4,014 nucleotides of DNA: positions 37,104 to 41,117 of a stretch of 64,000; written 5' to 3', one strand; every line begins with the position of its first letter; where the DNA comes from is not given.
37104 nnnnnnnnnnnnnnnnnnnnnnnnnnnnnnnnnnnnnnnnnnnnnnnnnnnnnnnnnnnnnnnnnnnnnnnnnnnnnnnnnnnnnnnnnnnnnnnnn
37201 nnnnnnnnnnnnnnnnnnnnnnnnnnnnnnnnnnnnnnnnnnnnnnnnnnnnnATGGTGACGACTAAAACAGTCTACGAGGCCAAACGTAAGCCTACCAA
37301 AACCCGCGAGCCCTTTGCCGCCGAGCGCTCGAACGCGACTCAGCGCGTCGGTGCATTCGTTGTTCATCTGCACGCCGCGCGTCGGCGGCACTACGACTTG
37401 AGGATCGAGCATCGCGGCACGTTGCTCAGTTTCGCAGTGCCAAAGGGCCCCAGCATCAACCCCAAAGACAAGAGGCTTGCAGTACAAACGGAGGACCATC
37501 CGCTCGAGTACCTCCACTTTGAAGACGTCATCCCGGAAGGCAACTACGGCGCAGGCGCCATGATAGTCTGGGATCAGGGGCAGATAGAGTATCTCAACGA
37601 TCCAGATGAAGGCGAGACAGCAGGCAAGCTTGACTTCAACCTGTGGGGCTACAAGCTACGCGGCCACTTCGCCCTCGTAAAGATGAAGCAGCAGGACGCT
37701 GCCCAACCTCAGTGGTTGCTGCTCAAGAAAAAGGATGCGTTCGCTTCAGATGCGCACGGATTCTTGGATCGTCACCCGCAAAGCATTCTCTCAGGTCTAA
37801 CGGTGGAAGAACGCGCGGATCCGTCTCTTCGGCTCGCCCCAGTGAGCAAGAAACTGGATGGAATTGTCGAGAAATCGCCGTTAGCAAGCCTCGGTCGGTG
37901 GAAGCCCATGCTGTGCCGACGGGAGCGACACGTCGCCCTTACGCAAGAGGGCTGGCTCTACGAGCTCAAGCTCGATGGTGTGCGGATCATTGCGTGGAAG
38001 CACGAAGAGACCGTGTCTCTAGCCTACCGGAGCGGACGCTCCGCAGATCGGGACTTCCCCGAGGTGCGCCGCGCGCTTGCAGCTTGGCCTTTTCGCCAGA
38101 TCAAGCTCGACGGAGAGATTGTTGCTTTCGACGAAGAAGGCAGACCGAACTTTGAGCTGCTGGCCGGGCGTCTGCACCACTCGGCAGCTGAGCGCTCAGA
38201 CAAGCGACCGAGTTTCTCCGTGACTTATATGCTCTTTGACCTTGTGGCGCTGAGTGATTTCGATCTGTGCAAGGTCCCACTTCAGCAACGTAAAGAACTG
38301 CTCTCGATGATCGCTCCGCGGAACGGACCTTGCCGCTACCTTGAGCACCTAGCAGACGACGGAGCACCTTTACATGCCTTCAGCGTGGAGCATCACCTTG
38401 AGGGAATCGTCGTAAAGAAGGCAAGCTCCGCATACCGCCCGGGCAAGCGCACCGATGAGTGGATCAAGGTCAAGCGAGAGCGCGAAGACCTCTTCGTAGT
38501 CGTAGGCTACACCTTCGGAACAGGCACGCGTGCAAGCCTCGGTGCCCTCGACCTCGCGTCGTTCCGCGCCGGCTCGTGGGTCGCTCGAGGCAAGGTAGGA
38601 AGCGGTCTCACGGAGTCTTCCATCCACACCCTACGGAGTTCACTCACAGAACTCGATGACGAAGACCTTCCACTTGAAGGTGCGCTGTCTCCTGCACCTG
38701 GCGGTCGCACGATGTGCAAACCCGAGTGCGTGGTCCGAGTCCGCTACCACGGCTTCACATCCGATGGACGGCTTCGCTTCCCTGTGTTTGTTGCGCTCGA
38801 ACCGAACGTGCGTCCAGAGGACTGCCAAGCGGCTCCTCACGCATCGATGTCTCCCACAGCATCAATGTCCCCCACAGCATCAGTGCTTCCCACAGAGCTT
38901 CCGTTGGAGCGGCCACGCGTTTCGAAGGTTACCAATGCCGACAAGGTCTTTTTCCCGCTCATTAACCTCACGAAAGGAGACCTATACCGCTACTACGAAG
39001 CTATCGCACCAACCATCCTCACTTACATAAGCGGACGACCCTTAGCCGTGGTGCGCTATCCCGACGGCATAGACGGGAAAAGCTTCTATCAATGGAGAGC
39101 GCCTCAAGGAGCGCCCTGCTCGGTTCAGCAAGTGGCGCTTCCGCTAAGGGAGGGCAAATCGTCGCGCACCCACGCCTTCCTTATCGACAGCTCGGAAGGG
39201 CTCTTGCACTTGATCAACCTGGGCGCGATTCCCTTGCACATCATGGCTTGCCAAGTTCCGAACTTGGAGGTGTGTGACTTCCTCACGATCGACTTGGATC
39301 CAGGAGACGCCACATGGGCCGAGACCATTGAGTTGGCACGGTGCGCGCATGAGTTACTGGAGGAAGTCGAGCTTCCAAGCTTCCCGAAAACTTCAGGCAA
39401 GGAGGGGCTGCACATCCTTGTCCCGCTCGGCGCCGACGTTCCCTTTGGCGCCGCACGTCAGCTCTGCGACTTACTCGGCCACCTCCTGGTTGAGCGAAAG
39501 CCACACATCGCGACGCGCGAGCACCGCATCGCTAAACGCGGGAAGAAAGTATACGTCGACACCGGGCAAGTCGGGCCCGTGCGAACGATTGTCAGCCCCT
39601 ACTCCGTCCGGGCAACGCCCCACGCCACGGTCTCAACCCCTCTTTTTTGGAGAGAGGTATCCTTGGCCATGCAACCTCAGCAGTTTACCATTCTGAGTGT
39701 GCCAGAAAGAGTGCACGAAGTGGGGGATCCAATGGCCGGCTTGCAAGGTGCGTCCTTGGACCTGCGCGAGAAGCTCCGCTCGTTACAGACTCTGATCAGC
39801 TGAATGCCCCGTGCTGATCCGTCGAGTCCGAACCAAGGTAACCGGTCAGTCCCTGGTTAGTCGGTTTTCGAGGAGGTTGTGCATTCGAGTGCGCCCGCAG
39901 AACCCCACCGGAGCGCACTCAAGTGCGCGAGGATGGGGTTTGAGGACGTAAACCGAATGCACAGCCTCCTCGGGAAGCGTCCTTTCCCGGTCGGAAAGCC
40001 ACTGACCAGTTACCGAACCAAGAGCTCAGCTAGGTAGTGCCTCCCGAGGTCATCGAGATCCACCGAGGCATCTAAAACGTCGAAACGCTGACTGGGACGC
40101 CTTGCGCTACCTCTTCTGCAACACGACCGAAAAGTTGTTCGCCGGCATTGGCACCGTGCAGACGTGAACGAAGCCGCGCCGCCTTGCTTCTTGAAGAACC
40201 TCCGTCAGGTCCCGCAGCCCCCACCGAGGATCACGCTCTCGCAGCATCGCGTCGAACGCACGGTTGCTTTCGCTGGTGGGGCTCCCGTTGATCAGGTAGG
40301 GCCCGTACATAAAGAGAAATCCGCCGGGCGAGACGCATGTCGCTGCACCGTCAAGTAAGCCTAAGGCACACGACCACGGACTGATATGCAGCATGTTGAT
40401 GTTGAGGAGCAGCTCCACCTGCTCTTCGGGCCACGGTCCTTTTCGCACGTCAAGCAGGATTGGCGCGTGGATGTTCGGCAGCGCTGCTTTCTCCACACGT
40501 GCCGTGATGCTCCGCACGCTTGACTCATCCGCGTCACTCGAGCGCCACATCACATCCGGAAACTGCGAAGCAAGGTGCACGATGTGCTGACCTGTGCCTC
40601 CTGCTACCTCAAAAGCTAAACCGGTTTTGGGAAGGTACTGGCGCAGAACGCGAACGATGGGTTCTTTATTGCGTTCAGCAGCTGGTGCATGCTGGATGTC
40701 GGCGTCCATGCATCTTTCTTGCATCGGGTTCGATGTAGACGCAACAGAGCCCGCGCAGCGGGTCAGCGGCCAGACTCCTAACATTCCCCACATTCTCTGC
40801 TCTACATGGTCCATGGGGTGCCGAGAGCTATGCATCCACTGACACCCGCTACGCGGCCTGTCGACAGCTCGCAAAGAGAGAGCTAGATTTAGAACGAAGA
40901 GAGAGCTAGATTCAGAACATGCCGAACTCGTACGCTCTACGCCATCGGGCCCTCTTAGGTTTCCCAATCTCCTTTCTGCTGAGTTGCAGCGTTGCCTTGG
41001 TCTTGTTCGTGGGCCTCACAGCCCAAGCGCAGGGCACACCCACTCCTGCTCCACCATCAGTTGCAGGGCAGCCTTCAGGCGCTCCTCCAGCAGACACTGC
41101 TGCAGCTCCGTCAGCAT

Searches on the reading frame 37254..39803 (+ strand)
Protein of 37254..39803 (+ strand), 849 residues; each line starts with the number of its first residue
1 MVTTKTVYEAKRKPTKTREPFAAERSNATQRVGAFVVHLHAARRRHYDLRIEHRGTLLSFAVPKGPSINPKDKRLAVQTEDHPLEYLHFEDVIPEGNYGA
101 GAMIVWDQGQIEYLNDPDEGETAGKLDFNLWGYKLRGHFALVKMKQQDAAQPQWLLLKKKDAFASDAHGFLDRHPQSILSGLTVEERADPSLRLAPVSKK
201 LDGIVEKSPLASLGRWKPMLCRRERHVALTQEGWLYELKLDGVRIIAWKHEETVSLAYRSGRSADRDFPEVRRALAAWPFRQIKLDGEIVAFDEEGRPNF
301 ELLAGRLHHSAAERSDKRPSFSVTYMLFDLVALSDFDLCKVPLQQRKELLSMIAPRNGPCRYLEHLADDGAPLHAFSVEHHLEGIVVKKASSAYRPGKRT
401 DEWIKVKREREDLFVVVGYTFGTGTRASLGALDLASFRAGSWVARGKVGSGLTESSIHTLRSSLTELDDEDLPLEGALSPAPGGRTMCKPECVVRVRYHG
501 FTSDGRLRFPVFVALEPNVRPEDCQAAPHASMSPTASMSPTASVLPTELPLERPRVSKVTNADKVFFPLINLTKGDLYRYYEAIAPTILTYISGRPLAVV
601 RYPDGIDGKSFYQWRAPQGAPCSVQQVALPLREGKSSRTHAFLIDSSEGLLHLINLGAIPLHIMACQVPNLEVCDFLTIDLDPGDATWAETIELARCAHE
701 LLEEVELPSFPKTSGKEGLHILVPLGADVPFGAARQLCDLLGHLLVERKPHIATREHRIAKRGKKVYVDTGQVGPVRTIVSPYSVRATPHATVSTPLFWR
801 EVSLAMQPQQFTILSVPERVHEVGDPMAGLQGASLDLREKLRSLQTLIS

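Call 64: search_protein_families(library=pfam, max_evalue=0.001, proteins=[window:37254-39803:+])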
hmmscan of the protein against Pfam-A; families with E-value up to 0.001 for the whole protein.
window:37254-39803:+ (849 aa): 5 families
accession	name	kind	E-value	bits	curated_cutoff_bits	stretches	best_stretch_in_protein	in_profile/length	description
PF21686.3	LigD_Prim-Pol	-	5.7e-74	249.3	27.4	1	573-827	1-254/254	LigD, primase-polymerase domain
PF13298.12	LigD_N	-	2.3e-36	124.7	31.1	1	38-143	1-107/107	DNA Ligase D 3'-phosphoesterase domain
PF01068.26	DNA_ligase_A_M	-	2.5e-28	99.6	26.2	1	218-407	1-204/204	ATP dependent DNA ligase domain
PF04679.21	DNA_ligase_A_C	-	1.7e-14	54.4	27.5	1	426-515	2-90/94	ATP dependent DNA ligase C terminal region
PF14743.12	DNA_ligase_OB_2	-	0.00036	20.9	28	0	493-514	43-64/66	DNA ligase OB-like domain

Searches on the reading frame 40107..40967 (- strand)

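Call 15: search_protein_families(library=pfam, max_evalue=0.01, proteins=[window:40107-40967:-])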
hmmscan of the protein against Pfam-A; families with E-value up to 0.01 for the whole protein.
window:40107-40967:- (286 aa): 3 families
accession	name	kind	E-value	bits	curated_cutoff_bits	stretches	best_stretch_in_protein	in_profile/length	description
PF06080.18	DUF938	-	4.6e-66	222.9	27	1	92-285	2-202/202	Protein of unknown function (DUF938)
PF13649.12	Methyltransf_25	-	1.2e-05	26.3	27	1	120-216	3-97/97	Methyltransferase domain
PF02390.23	Methyltransf_4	-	0.0026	17.7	24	1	118-167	5-54/173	Putative methyltransferase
